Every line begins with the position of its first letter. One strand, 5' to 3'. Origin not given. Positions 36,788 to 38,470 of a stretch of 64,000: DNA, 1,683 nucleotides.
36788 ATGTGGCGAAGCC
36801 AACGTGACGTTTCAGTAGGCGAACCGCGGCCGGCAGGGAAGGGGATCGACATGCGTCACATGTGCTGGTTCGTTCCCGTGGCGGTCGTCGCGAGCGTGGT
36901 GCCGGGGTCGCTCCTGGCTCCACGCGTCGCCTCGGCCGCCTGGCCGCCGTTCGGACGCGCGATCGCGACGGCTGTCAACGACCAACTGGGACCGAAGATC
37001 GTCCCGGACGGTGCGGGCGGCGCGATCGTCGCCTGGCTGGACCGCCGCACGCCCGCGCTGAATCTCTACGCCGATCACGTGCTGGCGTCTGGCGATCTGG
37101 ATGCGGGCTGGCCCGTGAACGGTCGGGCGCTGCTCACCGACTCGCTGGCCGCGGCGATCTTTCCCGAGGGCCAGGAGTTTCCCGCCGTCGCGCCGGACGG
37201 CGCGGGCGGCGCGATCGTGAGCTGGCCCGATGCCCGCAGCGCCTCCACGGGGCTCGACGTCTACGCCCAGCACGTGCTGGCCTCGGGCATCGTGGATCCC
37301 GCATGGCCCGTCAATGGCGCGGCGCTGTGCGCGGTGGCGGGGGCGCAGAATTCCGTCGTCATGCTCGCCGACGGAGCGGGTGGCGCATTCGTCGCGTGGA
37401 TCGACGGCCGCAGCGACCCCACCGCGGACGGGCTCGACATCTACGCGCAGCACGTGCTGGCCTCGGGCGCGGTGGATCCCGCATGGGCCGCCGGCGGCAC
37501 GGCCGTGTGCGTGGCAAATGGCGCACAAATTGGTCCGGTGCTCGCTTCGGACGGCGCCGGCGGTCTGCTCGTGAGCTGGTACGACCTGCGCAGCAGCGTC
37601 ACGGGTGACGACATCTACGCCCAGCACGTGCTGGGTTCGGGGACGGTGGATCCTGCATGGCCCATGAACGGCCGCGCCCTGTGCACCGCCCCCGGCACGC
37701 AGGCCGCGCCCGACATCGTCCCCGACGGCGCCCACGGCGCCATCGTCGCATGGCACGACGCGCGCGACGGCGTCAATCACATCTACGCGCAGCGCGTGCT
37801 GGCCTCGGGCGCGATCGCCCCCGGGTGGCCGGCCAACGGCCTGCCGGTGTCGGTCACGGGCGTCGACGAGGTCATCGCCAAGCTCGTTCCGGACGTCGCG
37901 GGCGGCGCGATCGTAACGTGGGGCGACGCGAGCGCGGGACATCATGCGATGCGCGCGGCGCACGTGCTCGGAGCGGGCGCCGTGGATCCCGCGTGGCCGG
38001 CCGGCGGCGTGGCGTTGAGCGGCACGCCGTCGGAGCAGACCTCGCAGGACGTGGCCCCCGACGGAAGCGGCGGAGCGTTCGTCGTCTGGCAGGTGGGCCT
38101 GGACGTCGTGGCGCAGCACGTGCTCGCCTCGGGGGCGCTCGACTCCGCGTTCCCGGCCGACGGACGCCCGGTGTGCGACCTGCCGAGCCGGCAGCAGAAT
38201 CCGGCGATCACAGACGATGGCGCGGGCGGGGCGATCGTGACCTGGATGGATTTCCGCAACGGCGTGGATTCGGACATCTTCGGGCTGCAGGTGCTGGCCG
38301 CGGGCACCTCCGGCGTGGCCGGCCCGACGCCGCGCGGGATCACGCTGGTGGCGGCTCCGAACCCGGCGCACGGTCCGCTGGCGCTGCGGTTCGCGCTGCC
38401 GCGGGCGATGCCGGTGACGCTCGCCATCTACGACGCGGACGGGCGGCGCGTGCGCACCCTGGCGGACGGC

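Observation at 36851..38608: Secreted protein built from eight novel repeats of about 50 aa, with a T9SS/FlgD-Ig-type C-terminal domain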

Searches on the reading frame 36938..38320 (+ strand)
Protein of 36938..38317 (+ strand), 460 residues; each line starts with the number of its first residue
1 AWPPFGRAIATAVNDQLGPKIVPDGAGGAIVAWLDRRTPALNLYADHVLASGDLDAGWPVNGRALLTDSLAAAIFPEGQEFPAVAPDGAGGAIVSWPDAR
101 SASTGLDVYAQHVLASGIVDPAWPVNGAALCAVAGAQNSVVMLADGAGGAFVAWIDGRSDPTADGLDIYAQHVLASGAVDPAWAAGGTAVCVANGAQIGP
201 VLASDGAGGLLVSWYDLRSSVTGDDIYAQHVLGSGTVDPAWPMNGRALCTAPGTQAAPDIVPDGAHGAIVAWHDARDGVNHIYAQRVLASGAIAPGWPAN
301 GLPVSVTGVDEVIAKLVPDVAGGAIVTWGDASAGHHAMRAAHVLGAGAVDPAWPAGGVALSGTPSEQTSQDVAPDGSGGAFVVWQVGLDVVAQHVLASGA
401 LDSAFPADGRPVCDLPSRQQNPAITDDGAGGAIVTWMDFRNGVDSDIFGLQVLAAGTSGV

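Call 15: search_protein_families(library=pfam, proteins=[window:36938-38317:+], max_evalue=10)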
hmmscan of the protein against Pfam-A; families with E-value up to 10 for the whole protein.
window:36938-38317:+ (460 aa): 1 family
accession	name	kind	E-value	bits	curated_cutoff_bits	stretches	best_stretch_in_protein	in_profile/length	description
PF16465.11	DUF5046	-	0.35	10.5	25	1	394-454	7-67/264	Domain of unknown function (DUF5046)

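Call 73: predict_structure(alignment_id=A4)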
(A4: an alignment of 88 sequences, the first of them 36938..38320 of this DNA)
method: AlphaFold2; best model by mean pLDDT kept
length: 461 residues; sequences in the alignment: 88
mean_pLDDT: 94.6   pTM: 0.93
mean pLDDT of the five models: 94.6, 93.9, 93.4, 92.9, 92.7
residues with pLDDT >= 90: 408; 70-90: 44; 50-70: 6; < 50: 3
segments of 3 or more residues with pLDDT < 50: 459-461
pLDDT, mean of each block of 10 residues (from residue 1): 87 96 97 94 96 96 92 89 98 97 95 98 97 96 98 94 87 98 98 96 97 95 95 98 98 96 97 96 98 97 92 96 97 95 98 96 96 97 96 97 94 91 94 96 94 62 34
secondary structure, 60 per line:
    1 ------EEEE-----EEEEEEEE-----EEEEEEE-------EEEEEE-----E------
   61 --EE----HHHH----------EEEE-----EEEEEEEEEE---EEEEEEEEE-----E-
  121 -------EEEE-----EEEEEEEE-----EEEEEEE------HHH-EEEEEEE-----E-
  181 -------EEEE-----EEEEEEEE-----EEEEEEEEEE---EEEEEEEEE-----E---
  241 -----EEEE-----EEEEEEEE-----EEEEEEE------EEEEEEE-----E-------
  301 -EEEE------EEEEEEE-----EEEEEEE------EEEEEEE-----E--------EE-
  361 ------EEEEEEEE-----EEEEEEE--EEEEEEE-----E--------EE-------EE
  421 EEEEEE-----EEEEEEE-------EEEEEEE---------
elements in order: E7-10 E16-23 E29-35 E43-48 H69-72 E83-86 E92-101 E105-113 E128-131 E137-144 E150-156 E167-173 E188-191 E197-204 E210-219 E223-231 E246-249 E255-262 E268-274 E281-287 E302-305 E312-318 E324-330 E337-343 E367-374 E380-386 E389-395 E419-426 E432-438 E446-452
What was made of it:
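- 37109..37303 (+): Blade/unit 2 (residues 87-151), with a 7-residue insertion in the first loop. The propeller-only model places a short helix in the insertion (call 73).
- On Beta-propeller fold, eight blades: pTM is 0.93 for residues 30-490 (call 73).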

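Call 76: fold_search(model_id=the predicted structure, library=pdb)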
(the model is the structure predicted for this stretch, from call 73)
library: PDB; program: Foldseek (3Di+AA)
matches with E <= 10: 871; with E <= 0.001: 357
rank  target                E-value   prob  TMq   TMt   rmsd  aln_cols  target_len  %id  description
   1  7fh6                  2.7e-09  1.00  0.57  0.42   6.3       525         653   14  Friedel-Crafts alkylation enzyme CylK (released 2022-02-16)
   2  6gxs_A                5.0e-09  1.00  0.55  0.68   5.2       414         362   15  Crystal structure of CV39L lectin from Chromobacterium violaceum at 1.8 A resolution (released 2019-12-04)
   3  7esn_A                5.9e-08  1.00  0.49  0.52   8.6       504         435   11  Crystal structure of a L-rhamnose-alpha-1,4-D-glucuronate lyase from Fusarium oxysporum 12S, H105F Rha-GlcA complex (released 2021-08-04)
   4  4r40_C                6.6e-08  1.00  0.37  0.41  12.6       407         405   14  Crystal Structure of TolB/Pal complex from Yersinia pestis. (released 2014-09-03)
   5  5mvh                  7.3e-08  1.00  0.52  0.60   7.7       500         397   12  Glycoside Hydrolase BACCELL_00856 (released 2017-04-26)
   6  7esl                  7.3e-08  1.00  0.50  0.54   9.4       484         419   11  Crystal structure of a L-rhamnose-alpha-1,4-D-glucuronate lyase from Fusarium oxysporum 12S, N247A N-glycan free form (released 2021-08-04)
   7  9nxj_B                9.5e-08  1.00  0.31  0.40   9.7       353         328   12  The GH43 domain of an alpha-l-arabinofuranosidase (AtAbf43C_GH43) from Acetivibrio thermocellus DSM1313 (released 2025-08-20)
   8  5muk                  1.0e-07  1.00  0.48  0.58   7.7       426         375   12  Glycoside Hydrolase BT3686 (released 2017-04-26)
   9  5mum                  1.1e-07  1.00  0.52  0.59   7.3       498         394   11  Glycoside Hydrolase BACINT_00347 (released 2017-04-26)
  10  4pwz_B                1.5e-07  1.00  0.36  0.40  13.8       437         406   14  Crystal structure of TolB protein from Yersinia pestis CO92 (released 2014-04-02)
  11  5mul                  1.8e-07  1.00  0.53  0.63   6.3       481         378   11  Glycoside Hydrolase BT3686 bound to Glucuronic Acid (released 2017-04-26)
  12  5z5d                  2.1e-07  1.00  0.28  0.26  18.6       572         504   10  Crystal structure of a thermostable glycoside hydrolase family 43 {beta}-1,4-xylosidase from Geobacillus thermoleovorans (released 2018-04-25)
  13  4irt                  2.4e-07  1.00  0.42  0.47  10.6       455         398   11  Crystal structure of a putative neuraminidase (BACOVA_03493) from Bacteroides ovatus ATCC 8483 at 1.74 A resolution (released 2013-03-13)
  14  8feb                  3.4e-07  1.00  0.39  0.37  14.4       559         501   11  Crystal Structure of Porphyromonas gingivalis Sialidase (PG_0352) (released 2023-10-04)
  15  6mrx_D                4.4e-07  1.00  0.38  0.34   8.4       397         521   11  Sialidase26 apo (released 2019-10-02)
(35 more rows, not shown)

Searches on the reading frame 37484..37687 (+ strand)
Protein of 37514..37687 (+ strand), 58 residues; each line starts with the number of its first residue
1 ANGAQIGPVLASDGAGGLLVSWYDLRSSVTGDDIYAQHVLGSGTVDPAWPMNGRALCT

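Call 15: search_protein_families(library=pfam, proteins=[window:37514-37687:+], max_evalue=10)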
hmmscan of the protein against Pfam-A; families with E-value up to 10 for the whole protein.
seq(58 aa): 0 families

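Call 51: search_protein_representatives(alignment_id=A2)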
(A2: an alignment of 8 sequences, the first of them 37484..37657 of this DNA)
Query: 8 sequences, 57 profile positions. Proteins with E-value up to 0.001 (for the whole library): 20094; up to 1e-10: 12662; up to 1e-30: 6379. The best 150 are listed.
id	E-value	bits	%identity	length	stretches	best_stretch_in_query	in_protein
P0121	0.0e+00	1098.6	-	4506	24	1-54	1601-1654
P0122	0.0e+00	1028.2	-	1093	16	1-57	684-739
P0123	6.0e-275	903.8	-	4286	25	1-54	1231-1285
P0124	1.1e-239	790.9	-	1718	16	1-52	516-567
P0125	3.9e-237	782.7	-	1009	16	1-54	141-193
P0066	2.5e-229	757.7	-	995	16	1-54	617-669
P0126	2.0e-226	748.4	-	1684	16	1-53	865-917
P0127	1.5e-224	742.4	-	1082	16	1-54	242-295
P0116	8.6e-221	730.4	-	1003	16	1-52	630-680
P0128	9.8e-217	717.4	-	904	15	1-54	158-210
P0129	1.6e-212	703.9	-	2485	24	1-53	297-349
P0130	7.4e-212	701.7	-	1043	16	1-54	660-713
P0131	3.8e-211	699.5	-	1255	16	1-54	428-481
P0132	1.5e-210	697.5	-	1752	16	1-53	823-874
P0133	1.2e-209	694.7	-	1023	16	1-54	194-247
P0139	2.1e-200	665.1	-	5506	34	1-54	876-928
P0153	2.3e-182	607.3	-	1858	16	1-54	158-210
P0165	1.3e-172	576.0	-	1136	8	1-57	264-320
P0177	2.2e-161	540.1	-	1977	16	1-48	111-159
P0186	1.7e-157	527.7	-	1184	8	1-57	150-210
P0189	2.1e-155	521.0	-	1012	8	1-57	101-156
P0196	1.3e-152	512.0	-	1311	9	1-57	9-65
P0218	4.1e-144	484.8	-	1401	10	1-54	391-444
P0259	6.8e-134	452.1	-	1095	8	3-57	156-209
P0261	8.5e-134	451.7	-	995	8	1-53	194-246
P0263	2.4e-133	450.3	-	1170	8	1-54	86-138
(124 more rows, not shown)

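Call 54: search_protein_families(library=pfam, proteins=[P0124, P0126, P0132, P0153, P0177], max_evalue=0.001)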
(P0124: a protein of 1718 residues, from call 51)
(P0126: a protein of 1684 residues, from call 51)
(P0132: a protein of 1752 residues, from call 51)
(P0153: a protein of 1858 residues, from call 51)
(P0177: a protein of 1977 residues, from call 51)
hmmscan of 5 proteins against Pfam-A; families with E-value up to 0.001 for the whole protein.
P0124 (1718 aa): 1 family
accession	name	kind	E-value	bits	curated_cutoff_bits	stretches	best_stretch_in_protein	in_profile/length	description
PF13860.13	FlgD_ig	-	1e-10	41.9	27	1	1644-1705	14-75/79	FlgD Ig-like domain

P0126 (1684 aa): 9 families
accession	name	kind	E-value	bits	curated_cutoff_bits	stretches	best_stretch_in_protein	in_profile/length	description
PF18911.6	PKD_4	-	2.2e-10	40.9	27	1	1039-1121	5-85/85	PKD domain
PF22073.2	Cep192_D4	-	1.5e-09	38.5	35.5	1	480-584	4-111/112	Cep192 domain 4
PF15780.11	ASH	-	1.4e-07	32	27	1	476-571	4-93/98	Abnormal spindle-like microcephaly-assoc'd, ASPM-SPD-2-Hydin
PF00801.26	PKD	-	3.3e-07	30.6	23.5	1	1043-1117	5-79/80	PKD domain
PF22544.2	HYDIN_VesB_CFA65-like_Ig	-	5.8e-07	30.1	25.5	1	480-578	3-97/100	HYDIN/CFA65/VesB-like, Ig-like domain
PF21910.2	GH85_C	-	1.8e-05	25.5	27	0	170-205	19-54/95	GH85 endohexosaminidases, C-terminal domain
PF12371.14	TMEM131_like_N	-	1.8e-05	25.3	28.8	1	481-566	2-82/84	Transmembrane protein 131-like N-terminal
PF07705.17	CARDB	-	4.9e-05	23.9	22.7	1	1510-1582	3-81/101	CARDB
PF13448.11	DUF4114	-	0.00036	21.9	27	0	442-462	55-74/85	Domain of unknown function (DUF4114)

P0132 (1752 aa): 2 families
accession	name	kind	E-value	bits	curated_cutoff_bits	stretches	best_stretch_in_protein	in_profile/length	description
PF00932.25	LTD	-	4.2e-13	50.1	34.3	1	1562-1651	5-108/109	Lamin Tail Domain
PF13448.11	DUF4114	-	3.1e-05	25.3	27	0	1262-1328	4-70/85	Domain of unknown function (DUF4114)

P0153 (1858 aa): 2 families
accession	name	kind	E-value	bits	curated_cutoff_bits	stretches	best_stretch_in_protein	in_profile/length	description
PF13860.13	FlgD_ig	-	1.4e-09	38.2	27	1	1783-1845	13-75/79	FlgD Ig-like domain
PF07372.17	DUF1491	-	5e-05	24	25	0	507-551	30-77/104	Protein of unknown function (DUF1491)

P0177 (1977 aa): 2 families
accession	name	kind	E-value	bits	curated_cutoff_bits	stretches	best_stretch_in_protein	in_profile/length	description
PF13676.11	TIR_2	-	3.4e-08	34.4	28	1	1480-1585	2-109/122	TIR domain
PF04616.20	Glyco_hydro_43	-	0.00018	21.4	32.2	0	829-881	107-159/288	Glycosyl hydrolases family 43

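Call 55: search_protein_families(library=pfam, proteins=[P0165, P0186, P0189, P0196, P0259, P0263, P0261, P0218], max_evalue=0.001)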
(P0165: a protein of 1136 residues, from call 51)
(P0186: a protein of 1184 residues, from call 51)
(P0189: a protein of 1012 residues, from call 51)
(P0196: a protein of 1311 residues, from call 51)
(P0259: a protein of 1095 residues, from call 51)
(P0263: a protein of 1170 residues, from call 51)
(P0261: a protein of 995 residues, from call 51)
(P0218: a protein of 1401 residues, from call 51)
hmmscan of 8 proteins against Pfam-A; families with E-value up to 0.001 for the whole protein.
P0165 (1136 aa): 4 families
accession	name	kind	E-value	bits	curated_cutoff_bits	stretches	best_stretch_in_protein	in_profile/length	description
PF18986.5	DUF5719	-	1.1e-17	64.5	26.2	1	801-879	50-132/319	Family of unknown function (DUF5719)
PF01833.30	TIG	-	2.1e-12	47.3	20.9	1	591-668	1-81/84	IPT/TIG domain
PF07403.16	DUF1505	-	1e-05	26.1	25.4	0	193-231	65-102/114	Protein of unknown function (DUF1505)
PF11589.14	DUF3244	-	0.00099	19.5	25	0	810-861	25-74/96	Domain of unknown function (DUF3244)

P0186 (1184 aa): 3 families
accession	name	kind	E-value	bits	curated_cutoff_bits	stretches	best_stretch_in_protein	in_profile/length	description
PF13860.13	FlgD_ig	-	6.2e-09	36.2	27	1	1111-1166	14-70/79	FlgD Ig-like domain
PF11617.13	Cu-binding_MopE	-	2.5e-07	31.2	27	1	623-652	1-29/30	Putative metal-binding motif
PF18962.6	Por_Secre_tail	-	0.00018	22.2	27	1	1100-1179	1-72/75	Secretion system C-terminal sorting domain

P0189 (1012 aa): 1 family
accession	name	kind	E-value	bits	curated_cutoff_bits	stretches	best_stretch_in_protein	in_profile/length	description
PF18962.6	Por_Secre_tail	-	0.00043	20.9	27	1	933-1008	2-73/75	Secretion system C-terminal sorting domain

P0196 (1311 aa): 3 families
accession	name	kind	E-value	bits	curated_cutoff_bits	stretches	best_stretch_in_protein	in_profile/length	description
PF19078.6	Big_12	-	9.8e-81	267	27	7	510-598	1-95/102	Bacterial Ig-like domain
PF16921.10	Tex_YqgF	-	3.3e-07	31.2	27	0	921-944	44-67/126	Tex protein YqgF-like domain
PF12989.12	DUF3873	-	5.9e-05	23.8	27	0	127-162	4-40/68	Domain of unknown function, B. Theta Gene description (DUF3873)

P0259 (1095 aa): 5 families
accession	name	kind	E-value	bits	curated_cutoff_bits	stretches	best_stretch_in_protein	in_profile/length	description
PF18911.6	PKD_4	-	4.4e-08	33.5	27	1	522-586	6-68/85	PKD domain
PF25788.1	Ig_Rha78A_N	-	5.8e-08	33.4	27.4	0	949-981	70-103/105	Rha78A-like, N-terminal immunoglobulin domain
PF00801.26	PKD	-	3.3e-06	27.4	23.5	1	525-586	5-65/80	PKD domain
PF00041.27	fn3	-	0.0001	22.8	25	0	623-693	13-81/84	Fibronectin type III domain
PF18962.6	Por_Secre_tail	-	0.00085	20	27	0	1017-1093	3-75/75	Secretion system C-terminal sorting domain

P0263 (1170 aa): 6 families
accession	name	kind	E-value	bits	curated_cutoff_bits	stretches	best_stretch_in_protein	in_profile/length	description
PF13385.13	Laminin_G_3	-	1.6e-10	41.8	27.6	1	654-777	18-149/151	Concanavalin A-like lectin/glucanases superfamily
PF02494.22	HYR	-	4.9e-07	30.4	21.7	0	839-882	38-81/81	HYR domain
PF22544.2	HYDIN_VesB_CFA65-like_Ig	-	2.3e-06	28.2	25.5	1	493-583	8-97/100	HYDIN/CFA65/VesB-like, Ig-like domain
PF07610.17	DUF1573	-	2.7e-05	24.6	26.1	1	494-585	7-96/98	Protein of unknown function (DUF1573)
PF15780.11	ASH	-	2.9e-05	24.6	27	1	496-573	15-92/98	Abnormal spindle-like microcephaly-assoc'd, ASPM-SPD-2-Hydin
PF06832.18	BiPBP_C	-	0.00083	19.7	26.8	0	402-432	38-68/90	Penicillin-Binding Protein C-terminus Family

P0261 (995 aa): 6 families
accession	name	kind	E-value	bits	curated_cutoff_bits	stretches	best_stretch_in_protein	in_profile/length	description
PF18986.5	DUF5719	-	1.3e-13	51.2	26.2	1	568-755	52-240/319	Family of unknown function (DUF5719)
PF07100.16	ASRT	-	2.4e-08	34.4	25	0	894-972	5-97/119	Anabaena sensory rhodopsin transducer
PF05506.17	PLipase_C_C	-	7e-06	27.3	24.4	0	781-862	2-74/80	Bacterial phospholipase C, C-terminal domain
PF23873.1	DUF7228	-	0.00022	21.6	27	0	237-255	6-24/59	Family of unknown function (DUF7228)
PF07372.17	DUF1491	-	0.00071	20.3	25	0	55-97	30-72/104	Protein of unknown function (DUF1491)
PF03843.18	Slp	-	0.00095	19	22.5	0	219-251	39-71/153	Outer membrane lipoprotein Slp family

P0218 (1401 aa): 3 families
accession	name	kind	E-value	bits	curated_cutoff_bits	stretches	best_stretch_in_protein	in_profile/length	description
PF13860.13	FlgD_ig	-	3e-10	40.3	27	1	1325-1388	12-75/79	FlgD Ig-like domain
PF21910.2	GH85_C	-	0.00048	21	27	0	417-437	18-38/95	GH85 endohexosaminidases, C-terminal domain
PF14061.12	Mtf2_C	-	0.00095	19.8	27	0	428-447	22-41/48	Polycomb-like MTF2 factor 2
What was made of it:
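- None adds a catalytic domain above its Pfam cut-off (calls 54, 55). No catalytic partner domain above its Pfam cut-off occurs in the longer relatives tested (calls 54, 55).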
